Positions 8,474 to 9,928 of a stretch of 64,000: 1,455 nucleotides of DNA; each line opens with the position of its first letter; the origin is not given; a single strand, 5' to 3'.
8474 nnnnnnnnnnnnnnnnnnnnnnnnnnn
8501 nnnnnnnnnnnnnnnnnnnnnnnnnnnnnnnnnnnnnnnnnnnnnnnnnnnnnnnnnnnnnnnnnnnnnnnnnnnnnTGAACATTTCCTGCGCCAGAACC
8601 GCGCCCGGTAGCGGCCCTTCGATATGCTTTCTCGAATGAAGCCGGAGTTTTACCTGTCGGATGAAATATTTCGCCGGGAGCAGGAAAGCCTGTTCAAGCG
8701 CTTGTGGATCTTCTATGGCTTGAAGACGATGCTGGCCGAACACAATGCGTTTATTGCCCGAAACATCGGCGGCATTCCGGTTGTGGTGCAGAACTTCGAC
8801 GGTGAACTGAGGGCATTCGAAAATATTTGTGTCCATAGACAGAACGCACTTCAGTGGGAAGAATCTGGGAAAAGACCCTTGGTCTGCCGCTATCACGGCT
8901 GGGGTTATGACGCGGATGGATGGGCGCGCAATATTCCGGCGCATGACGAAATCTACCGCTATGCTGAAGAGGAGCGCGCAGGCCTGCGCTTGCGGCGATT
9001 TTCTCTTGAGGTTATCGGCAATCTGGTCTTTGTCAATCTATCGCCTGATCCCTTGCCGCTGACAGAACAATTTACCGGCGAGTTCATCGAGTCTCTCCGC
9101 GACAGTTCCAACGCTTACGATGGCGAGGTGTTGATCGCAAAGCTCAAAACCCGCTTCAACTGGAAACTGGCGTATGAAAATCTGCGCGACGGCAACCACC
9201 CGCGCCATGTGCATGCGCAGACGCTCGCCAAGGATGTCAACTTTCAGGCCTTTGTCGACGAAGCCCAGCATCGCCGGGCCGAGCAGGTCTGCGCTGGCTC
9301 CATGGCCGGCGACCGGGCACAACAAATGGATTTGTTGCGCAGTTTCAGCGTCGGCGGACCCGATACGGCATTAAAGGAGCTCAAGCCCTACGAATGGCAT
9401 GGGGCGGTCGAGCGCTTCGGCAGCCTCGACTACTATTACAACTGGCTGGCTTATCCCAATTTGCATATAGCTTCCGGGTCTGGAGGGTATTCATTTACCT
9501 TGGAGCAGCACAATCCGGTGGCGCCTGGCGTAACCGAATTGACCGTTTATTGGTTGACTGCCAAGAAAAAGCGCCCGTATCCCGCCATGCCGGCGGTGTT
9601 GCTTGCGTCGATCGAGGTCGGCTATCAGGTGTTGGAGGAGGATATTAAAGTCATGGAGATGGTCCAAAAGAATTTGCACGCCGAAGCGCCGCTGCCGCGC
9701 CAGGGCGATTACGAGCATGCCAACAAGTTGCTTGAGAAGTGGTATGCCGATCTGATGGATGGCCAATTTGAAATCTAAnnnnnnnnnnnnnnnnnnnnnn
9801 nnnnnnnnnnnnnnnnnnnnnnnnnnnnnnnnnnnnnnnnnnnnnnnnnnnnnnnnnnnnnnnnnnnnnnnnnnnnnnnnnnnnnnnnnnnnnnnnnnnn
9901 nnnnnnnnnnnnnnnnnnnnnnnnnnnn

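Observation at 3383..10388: Compact ACP / KAS III / 2xSDR / three hexapeptide-transferase / two Rieske-oxygenase cluster with no obvious characterised counterpart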

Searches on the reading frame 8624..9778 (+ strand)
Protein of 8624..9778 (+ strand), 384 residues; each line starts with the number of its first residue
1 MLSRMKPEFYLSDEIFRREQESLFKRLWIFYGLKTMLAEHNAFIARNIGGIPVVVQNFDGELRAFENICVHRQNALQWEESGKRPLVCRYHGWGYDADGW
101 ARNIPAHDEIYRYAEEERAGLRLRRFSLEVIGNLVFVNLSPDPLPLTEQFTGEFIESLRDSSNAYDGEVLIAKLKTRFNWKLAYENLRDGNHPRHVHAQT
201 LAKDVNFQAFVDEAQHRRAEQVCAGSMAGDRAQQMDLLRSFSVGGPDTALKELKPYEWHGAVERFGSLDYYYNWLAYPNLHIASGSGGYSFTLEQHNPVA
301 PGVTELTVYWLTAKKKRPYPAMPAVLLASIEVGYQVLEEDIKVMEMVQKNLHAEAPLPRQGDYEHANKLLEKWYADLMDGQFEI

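Call 4: search_protein_families(library=pfam, proteins=[window:8624-9778:+])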
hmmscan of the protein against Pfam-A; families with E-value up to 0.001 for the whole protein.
window:8624-9778:+ (384 aa): 2 families
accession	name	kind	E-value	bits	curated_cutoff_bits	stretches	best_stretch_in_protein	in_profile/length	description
PF00848.25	Ring_hydroxyl_A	-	6.3e-14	52.8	24.9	1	174-379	12-207/208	Ring hydroxylating alpha subunit (catalytic domain)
PF00355.32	Rieske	-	9.7e-14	51.5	20.3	1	40-113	13-87/88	Rieske [2Fe-2S] domain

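Call 6: search_protein_families(library=ncbifam, proteins=[window:8624-9778:+], max_evalue=0.01)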
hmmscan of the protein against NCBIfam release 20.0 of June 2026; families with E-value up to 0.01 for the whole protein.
window:8624-9778:+ (384 aa): 6 families
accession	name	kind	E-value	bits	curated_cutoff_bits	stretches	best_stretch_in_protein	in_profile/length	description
NF058607.1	GlBtMonoOxGbcA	equivalog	3.2e-24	85.2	670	1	8-213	36-238/420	glycine betaine monooxygenase oxygenase subunit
NF042946.1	3PPDioc_HcaE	equivalog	9.5e-20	71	830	1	4-201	15-218/450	3-phenylpropionate/cinnamic acid dioxygenase subunit alpha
TIGR03228.1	anthran_1_2_A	equivalog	1.1e-17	63.9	671.9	1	6-218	17-233/438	anthranilate 1,2-dioxygenase large subunit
TIGR03229.1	benzo_1_2_benA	equivalog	3.3e-17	62.5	780.95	1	4-218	15-235/433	benzoate 1,2-dioxygenase large subunit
NF041684.1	ant_diox_AndAc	equivalog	4.9e-17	61.6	750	1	4-198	22-223/418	anthranilate 1,2-dioxygenase large subunit AndAc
NF052579.1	BetMthstMoxSdmAMthl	equivalog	2.7e-08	33.2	600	1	54-193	44-175/351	4beta-methylsterol monooxygenase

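Call 9: find_encoding_contigs(protein=window:8624-9778:+, flank=10000, max_places=6)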
Protein window:8624-9778:+ (384 aa): 1 contig read that carries it; 1 place shown.
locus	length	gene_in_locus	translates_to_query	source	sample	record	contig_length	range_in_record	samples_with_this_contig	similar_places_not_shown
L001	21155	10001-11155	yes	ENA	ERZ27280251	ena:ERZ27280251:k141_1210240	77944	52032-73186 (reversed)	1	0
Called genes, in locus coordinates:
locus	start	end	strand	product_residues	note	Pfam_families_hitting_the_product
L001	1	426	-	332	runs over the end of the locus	-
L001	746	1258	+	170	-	PF05163:DinB, PF12867:DinB_2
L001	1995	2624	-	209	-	PF08238:Sel1 (weak)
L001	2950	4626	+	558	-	PF13432:TPR_16 (faint), PF17874:TPR_MalT (faint), PF07719:TPR_2 (faint), PF13181:TPR_8 (faint), PF13424:TPR_12 (weak), PF13414:TPR_11, PF00515:TPR_1 (weak), PF13844:Glyco_transf_41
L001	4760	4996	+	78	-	-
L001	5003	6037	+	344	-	PF08545:ACP_syn_III, PF08541:ACP_syn_III_C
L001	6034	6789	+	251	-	PF00106:adh_short, PF01370:Epimerase (weak), PF08659:KR, PF13561:adh_short_C2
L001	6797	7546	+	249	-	PF23441:SDR, PF00106:adh_short, PF08659:KR, PF13561:adh_short_C2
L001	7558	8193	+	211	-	PF17836:PglD_N, PF25084:LbH_EIF2B (faint), PF00132:Hexapep (weak), PF25087:GMPPB_C (weak), PF00132:Hexapep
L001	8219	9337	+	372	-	PF00355:Rieske, PF00848:Ring_hydroxyl_A, PF19112:VanA_C (faint)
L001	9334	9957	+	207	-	PF00132:Hexapep (weak), PF25084:LbH_EIF2B (weak), PF25087:GMPPB_C, PF14602:Hexapep_2 (faint)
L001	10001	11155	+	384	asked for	PF00355:Rieske, PF00848:Ring_hydroxyl_A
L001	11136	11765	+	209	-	PF25087:GMPPB_C (weak), PF00132:Hexapep (weak), PF25084:LbH_EIF2B (faint)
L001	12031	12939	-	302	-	PF01041:DegT_DnrJ_EryC1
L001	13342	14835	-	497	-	PF00206:Lyase_1, PF14698:ASL_C2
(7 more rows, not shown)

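Call 15: find_homologous_proteins(query=window:8624-9778:+, max_evalue=1e-10)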
Query window:8624-9778:+ (384 aa): 350 proteins with E <= 1e-10 among 3250 candidates; the best 120 are listed.
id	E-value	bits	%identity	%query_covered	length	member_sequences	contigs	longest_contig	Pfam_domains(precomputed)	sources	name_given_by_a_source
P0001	5.4e-262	886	98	100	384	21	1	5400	PF00355.33,PF00848.26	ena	-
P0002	2.4e-228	776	87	100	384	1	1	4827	PF00355.33,PF00848.26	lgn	-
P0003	2.3e-208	710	78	100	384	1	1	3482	PF00355.33,PF00848.26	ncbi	ncbi:MAG: aromatic ring-hydroxylating oxygenase subunit alpha [Burkholderiales bacterium]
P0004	7.3e-207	705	77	99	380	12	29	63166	PF00355.33,PF00848.26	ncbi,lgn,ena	-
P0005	2.5e-204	697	76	100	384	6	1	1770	PF00355.33,PF00848.26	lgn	-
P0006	1.2e-196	671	73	99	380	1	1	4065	PF00355.33,PF00848.26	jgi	-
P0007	3.0e-196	670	74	100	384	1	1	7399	PF00355.33,PF00848.26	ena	-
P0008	7.7e-150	517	59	100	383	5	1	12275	PF00355.33,PF00848.26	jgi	jgi:phenylpropionate dioxygenase-like ring-hydroxylating dioxygenase large terminal subunit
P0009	1.2e-146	507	58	100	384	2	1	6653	PF00355.33,PF00848.26,PF19112.7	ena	-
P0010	1.5e-145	503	58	100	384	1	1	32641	PF00355.33,PF00848.26,PF19112.7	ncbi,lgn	-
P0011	5.1e-145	501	55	100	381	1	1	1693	PF00355.33,PF00848.26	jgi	-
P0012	1.0e-142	494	55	100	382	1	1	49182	PF00355.33,PF00848.26,PF19112.7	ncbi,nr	ncbi:MAG: Rieske 2Fe-2S domain-containing protein [Burkholderiales bacterium]|nr:Rieske 2Fe-2S domai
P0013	1.2e-142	493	56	100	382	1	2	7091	PF00355.33,PF00848.26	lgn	-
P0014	3.1e-142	492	56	99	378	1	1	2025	PF00355.33,PF00848.26,PF19112.7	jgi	jgi:carnitine monooxygenase subunit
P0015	2.9e-141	489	58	100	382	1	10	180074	PF00355.33,PF00848.26,PF19112.7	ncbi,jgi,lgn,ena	-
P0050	2.1e-133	463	53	100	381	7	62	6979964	PF00355.33,PF00848.26,PF19112.7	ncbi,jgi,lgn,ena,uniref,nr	ncbi:aromatic ring-hydroxylating oxygenase subunit alpha [Delftia lacustris]|jgi:phenylpropionate di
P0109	7.5e-129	448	52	100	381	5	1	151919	PF00355.33,PF00848.26,PF19112.7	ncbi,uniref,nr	ncbi:ribosomal subunit interface protein [Pseudomonas dryadis]|uniref:Ribosomal subunit interface pr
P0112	9.1e-129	448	51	99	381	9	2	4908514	PF00355.33,PF00848.26,PF19112.7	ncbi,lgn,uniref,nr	ncbi:aromatic ring-hydroxylating dioxygenase subunit alpha [Xanthomonas sacchari]|uniref:aromatic ri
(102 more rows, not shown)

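Call 16: find_encoding_contigs(protein=P0050, flank=10000, max_places=2)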
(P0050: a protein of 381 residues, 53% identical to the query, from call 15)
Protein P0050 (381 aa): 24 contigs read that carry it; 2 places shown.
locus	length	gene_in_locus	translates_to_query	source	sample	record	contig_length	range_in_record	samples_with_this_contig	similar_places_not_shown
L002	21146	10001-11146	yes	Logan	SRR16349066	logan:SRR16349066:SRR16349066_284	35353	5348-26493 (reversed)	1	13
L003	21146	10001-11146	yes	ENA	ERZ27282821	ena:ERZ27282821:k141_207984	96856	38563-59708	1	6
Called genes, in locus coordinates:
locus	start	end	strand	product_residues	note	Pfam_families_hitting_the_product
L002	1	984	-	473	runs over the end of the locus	PF02465:FliD_N, PF07196:Flagellin_IN, PF07195:FliD_C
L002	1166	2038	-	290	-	PF00669:Flagellin_N, PF00700:Flagellin_C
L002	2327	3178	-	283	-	PF00669:Flagellin_N, PF00700:Flagellin_C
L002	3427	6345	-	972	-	PF00515:TPR_1 (faint), PF07719:TPR_2 (faint), PF13181:TPR_8 (faint), PF13428:TPR_14 (faint), PF13424:TPR_12 (weak), PF13414:TPR_11 (weak), PF14559:TPR_19 (weak), PF13844:Glyco_transf_41, +5 more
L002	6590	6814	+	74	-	-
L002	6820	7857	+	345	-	PF08545:ACP_syn_III, PF08541:ACP_syn_III_C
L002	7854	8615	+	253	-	PF00106:adh_short, PF01370:Epimerase (faint), PF08659:KR, PF13561:adh_short_C2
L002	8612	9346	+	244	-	PF00106:adh_short, PF01370:Epimerase (weak), PF08659:KR, PF23441:SDR, PF13561:adh_short_C2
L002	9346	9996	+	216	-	PF17836:PglD_N (weak), PF25084:LbH_EIF2B (weak), PF25087:GMPPB_C (faint), PF00132:Hexapep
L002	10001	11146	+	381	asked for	PF00355:Rieske, PF00848:Ring_hydroxyl_A, PF19112:VanA_C (faint)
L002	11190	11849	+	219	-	PF13489:Methyltransf_23, PF08241:Methyltransf_11, PF08242:Methyltransf_12, PF13649:Methyltransf_25, PF13847:Methyltransf_31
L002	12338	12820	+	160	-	-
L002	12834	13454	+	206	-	PF25084:LbH_EIF2B, PF25087:GMPPB_C, PF00132:Hexapep (weak)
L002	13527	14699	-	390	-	PF01041:DegT_DnrJ_EryC1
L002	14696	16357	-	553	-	PF13428:TPR_14 (faint), PF14559:TPR_19 (faint), PF13844:Glyco_transf_41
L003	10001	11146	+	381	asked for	PF00355:Rieske, PF00848:Ring_hydroxyl_A, PF19112:VanA_C (faint)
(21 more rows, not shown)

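Call 17: find_encoding_contigs(protein=P0112, flank=10000, max_places=2)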
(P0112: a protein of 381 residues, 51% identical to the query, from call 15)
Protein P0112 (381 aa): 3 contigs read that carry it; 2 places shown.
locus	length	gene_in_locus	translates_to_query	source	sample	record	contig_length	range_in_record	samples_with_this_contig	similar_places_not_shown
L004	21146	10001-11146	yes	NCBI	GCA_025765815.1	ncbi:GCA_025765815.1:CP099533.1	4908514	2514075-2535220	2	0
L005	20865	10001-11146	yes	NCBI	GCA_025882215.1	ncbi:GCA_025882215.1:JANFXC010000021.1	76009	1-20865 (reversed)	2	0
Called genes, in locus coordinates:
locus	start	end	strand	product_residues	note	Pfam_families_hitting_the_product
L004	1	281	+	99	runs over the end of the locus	-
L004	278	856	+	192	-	PF16823:tPilZ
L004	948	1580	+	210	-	PF00072:Response_reg, PF08281:Sigma70_r4_2, PF00196:GerE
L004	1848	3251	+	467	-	PF00309:Sigma54_AID, PF04963:Sigma54_CBD, PF04552:Sigma54_DBD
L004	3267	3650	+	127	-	PF00072:Response_reg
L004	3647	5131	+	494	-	PF06490:FleQ, PF13191:AAA_16 (faint), PF00158:Sigma54_activat, PF14532:Sigma54_activ_2, PF07728:AAA_5 (weak), PF25601:AAA_lid_14, PF02954:HTH_8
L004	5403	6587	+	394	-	PF01041:DegT_DnrJ_EryC1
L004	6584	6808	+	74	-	-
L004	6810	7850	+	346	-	PF08545:ACP_syn_III (weak), PF08541:ACP_syn_III_C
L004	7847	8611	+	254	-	PF00106:adh_short, PF01370:Epimerase (weak), PF08659:KR, PF13561:adh_short_C2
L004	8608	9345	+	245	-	PF23441:SDR (weak), PF00106:adh_short, PF01370:Epimerase (weak), PF08659:KR, PF13561:adh_short_C2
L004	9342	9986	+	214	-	PF17836:PglD_N, PF25084:LbH_EIF2B (faint), PF25087:GMPPB_C (faint), PF00132:Hexapep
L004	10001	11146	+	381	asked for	PF00355:Rieske, PF00848:Ring_hydroxyl_A, PF19112:VanA_C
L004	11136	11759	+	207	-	PF00132:Hexapep (faint), PF25084:LbH_EIF2B, PF25087:GMPPB_C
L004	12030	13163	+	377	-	PF05050:Methyltransf_21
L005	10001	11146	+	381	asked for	PF00355:Rieske, PF00848:Ring_hydroxyl_A, PF19112:VanA_C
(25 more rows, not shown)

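Call 18: find_encoding_contigs(protein=P0109, flank=10000, max_places=2)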
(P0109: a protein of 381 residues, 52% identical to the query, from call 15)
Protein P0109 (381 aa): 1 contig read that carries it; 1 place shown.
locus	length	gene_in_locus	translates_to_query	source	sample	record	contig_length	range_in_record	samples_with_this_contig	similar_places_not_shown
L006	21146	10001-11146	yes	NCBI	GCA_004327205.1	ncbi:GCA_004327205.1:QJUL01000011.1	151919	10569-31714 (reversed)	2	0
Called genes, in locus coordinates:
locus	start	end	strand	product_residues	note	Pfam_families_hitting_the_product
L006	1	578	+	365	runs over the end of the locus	PF02119:FlgI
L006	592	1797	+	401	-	PF10135:Rod-binding, PF01832:Glucosaminidase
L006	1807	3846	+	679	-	PF00460:Flg_bb_rod (weak), PF22638:FlgK_D1, PF21158:flgK_1st_1, PF21159:FlgK_2nd (faint), PF06429:Flg_bbr_C (weak)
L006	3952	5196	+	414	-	PF00669:Flagellin_N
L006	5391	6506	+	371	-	PF01041:DegT_DnrJ_EryC1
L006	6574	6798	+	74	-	-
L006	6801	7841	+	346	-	PF08545:ACP_syn_III (weak), PF08541:ACP_syn_III_C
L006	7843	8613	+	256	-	PF00106:adh_short, PF08659:KR, PF13561:adh_short_C2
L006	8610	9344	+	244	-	PF23441:SDR (faint), PF00106:adh_short, PF01370:Epimerase (weak), PF08659:KR, PF13561:adh_short_C2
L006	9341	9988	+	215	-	PF17836:PglD_N, PF25087:GMPPB_C (faint), PF25084:LbH_EIF2B (weak), PF00132:Hexapep (weak)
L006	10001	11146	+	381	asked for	PF00355:Rieske, PF00848:Ring_hydroxyl_A, PF19112:VanA_C (faint)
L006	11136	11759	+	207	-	PF25084:LbH_EIF2B, PF25087:GMPPB_C, PF00132:Hexapep, PF14602:Hexapep_2 (weak)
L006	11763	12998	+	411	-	PF05050:Methyltransf_21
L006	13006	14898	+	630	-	PF13489:Methyltransf_23, PF13847:Methyltransf_31, PF08241:Methyltransf_11, PF08242:Methyltransf_12, PF13649:Methyltransf_25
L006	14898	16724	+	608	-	PF13432:TPR_16 (faint), PF05050:Methyltransf_21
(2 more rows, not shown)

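Call 27: find_encoding_contigs(protein=P0004, flank=10000, max_places=3)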
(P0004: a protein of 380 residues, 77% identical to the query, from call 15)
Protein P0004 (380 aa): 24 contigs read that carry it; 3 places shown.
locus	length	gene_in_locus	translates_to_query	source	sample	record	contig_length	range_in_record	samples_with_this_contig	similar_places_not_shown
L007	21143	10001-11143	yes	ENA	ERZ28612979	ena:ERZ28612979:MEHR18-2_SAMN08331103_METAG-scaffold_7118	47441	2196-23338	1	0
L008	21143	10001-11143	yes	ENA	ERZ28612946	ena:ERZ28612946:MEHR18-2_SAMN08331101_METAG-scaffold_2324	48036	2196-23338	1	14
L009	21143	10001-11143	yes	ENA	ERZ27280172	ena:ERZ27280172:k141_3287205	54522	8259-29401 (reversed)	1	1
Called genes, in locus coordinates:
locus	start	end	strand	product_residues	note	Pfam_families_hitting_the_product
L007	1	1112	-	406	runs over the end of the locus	PF07690:MFS_1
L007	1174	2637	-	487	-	-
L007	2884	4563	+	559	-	PF13424:TPR_12 (weak), PF00515:TPR_1 (faint), PF07719:TPR_2 (faint), PF13414:TPR_11 (faint), PF13844:Glyco_transf_41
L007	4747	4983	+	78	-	-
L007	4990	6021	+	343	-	PF08545:ACP_syn_III, PF08541:ACP_syn_III_C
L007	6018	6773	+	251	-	PF00106:adh_short, PF01370:Epimerase (weak), PF08659:KR, PF13561:adh_short_C2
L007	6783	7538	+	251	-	PF00106:adh_short, PF08659:KR, PF23441:SDR (weak), PF13561:adh_short_C2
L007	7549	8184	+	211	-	PF17836:PglD_N, PF25084:LbH_EIF2B (weak), PF25087:GMPPB_C (faint), PF00132:Hexapep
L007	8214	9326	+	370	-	PF00355:Rieske, PF00848:Ring_hydroxyl_A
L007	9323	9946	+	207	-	PF25084:LbH_EIF2B, PF25087:GMPPB_C, PF25247:LbH_GLGC (faint), PF00132:Hexapep (faint), PF14602:Hexapep_2 (faint)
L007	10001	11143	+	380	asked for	PF00355:Rieske, PF00848:Ring_hydroxyl_A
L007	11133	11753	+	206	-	PF25087:GMPPB_C (faint), PF25084:LbH_EIF2B (weak), PF00132:Hexapep (weak)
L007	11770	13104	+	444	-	PF05050:Methyltransf_21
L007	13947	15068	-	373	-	PF01041:DegT_DnrJ_EryC1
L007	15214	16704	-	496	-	PF00206:Lyase_1, PF14698:ASL_C2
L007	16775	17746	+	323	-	PF03401:TctC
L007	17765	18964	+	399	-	PF00557:Peptidase_M24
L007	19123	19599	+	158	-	PF03401:TctC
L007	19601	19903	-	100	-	-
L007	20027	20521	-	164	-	-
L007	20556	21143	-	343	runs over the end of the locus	PF00111:Fer2, PF00970:FAD_binding_6, PF00175:NAD_binding_1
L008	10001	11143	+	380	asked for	PF00355:Rieske, PF00848:Ring_hydroxyl_A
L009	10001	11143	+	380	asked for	PF00355:Rieske, PF00848:Ring_hydroxyl_A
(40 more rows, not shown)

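Call 28: find_encoding_contigs(protein=P0007, flank=10000, max_places=2)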
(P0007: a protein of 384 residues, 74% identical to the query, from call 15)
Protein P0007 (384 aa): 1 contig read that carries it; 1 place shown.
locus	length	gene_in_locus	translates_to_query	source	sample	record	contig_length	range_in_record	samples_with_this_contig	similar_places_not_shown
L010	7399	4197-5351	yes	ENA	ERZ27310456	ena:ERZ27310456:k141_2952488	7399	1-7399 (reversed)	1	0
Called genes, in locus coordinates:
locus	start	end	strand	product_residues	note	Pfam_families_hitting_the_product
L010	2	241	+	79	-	?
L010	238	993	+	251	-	PF00106:adh_short, PF01370:Epimerase (weak), PF08659:KR, PF13561:adh_short_C2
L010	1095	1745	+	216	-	PF00106:adh_short, PF08659:KR (weak), PF13561:adh_short_C2, PF23441:SDR (weak)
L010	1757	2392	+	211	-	PF17836:PglD_N, PF25084:LbH_EIF2B (weak), PF25087:GMPPB_C (faint), PF00132:Hexapep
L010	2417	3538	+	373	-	PF00355:Rieske, PF00848:Ring_hydroxyl_A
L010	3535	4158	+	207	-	PF25087:GMPPB_C, PF00132:Hexapep (weak), PF25084:LbH_EIF2B, PF00132:Hexapep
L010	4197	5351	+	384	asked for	PF00355:Rieske, PF00848:Ring_hydroxyl_A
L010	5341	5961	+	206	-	PF00132:Hexapep (faint), PF25087:GMPPB_C, PF25084:LbH_EIF2B (faint)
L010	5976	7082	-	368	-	PF01041:DegT_DnrJ_EryC1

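Call 33: find_related_loci(query=A1, collection=genome_contigs, flank=10000)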
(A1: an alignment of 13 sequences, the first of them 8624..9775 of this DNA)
Query A1 (384 aa) in genome_contigs; peptide patterns used: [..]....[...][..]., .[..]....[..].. (x = any residue, [..] = any of these).
162 stretches matched a pattern; 127 encode a relative of the query (tblastn E <= 1e-3); the best 80 are kept; 80 distinct loci.
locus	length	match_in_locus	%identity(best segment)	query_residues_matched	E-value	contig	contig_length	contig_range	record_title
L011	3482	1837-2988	78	1-384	0e+0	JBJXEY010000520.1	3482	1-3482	MAG: Burkholderiales bacterium isolate F1F2.bin.81 k127_8065606, whole genome shotgun sequence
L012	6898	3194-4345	77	1-384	0e+0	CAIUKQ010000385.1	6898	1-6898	MAG: uncultured beta proteobacterium isolate Kiruna2_bin-4101 genome assembly, contig: bin-4101:385/514, whole genome sh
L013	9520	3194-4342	58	1-384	3e-147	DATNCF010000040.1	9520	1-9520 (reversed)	MAG TPA_asm: Burkholderiales bacterium isolate SMAG_U11207 k141_4498674, whole genome shotgun sequence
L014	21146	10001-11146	55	1-384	3e-146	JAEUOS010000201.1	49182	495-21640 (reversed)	MAG: Burkholderiales bacterium isolate new MAG-205 k141_4407689, whole genome shotgun sequence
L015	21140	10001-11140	57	1-384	2e-146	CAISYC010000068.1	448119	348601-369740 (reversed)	MAG: uncultured beta proteobacterium isolate MJ-time_bin-8966 genome assembly, contig: bin-8966:68/74, whole genome shot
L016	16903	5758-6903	58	1-384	1e-145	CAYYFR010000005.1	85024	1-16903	MAG TPA_asm: uncultured Burkholderiales bacterium isolate SRP128246_co1_11 genome assembly, contig: NODE_202_length_8502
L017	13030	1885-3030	56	1-384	7e-145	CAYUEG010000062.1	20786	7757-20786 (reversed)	MAG TPA_asm: uncultured Burkholderiales bacterium isolate binchicken_co214_156 genome assembly, contig: NODE_2534_length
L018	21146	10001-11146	57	1-384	3e-144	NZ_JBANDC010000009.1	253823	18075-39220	Collimonas rhizosphaerae strain H4R21 EFN1FPJH9, whole genome shotgun sequence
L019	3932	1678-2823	55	1-384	3e-148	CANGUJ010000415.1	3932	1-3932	MAG: Burkholderiales bacterium isolate RE-15aug16-181 genome assembly, contig: RE-15aug16-C52826, whole genome shotgun s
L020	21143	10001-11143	54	1-384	5e-142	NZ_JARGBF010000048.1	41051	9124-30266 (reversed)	Xanthomonas hortorum ATCC 19865 contig_48, whole genome shotgun sequence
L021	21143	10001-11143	54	1-384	2e-141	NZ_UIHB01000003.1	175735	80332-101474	Xanthomonas euroxanthea strain CPBF 424 isolate CPBF 424, whole genome shotgun sequence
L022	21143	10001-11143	53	1-384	3e-141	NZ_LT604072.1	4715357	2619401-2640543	Xanthomonas translucens pv. translucens DSM 18974 isolate peng1 chromosome I, complete sequence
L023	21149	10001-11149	55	1-384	3e-141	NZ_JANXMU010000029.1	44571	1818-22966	MAG: Rhodoferax sp. isolate 338R_concoct_194 338R_k141_1151984, whole genome shotgun sequence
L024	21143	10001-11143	54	1-384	3e-141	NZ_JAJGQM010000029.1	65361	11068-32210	Xanthomonas campestris pv. asclepiadis strain NCPPB 4013 scf_23932_29.contig_1, whole genome shotgun sequence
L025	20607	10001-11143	53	1-384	2e-140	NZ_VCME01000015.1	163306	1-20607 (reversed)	Xanthomonas hortorum strain FPH2013-1 Contig_15, whole genome shotgun sequence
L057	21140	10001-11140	54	1-381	1e-130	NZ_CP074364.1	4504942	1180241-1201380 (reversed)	Xanthomonas translucens pv. cerealis strain CFBP 2541 chromosome, complete genome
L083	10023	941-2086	52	1-382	1e-133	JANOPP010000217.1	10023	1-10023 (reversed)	MAG: Myxococcales bacterium isolate VAR_4_metabat_47_sub VAR_4_k141_2727148, whole genome shotgun sequence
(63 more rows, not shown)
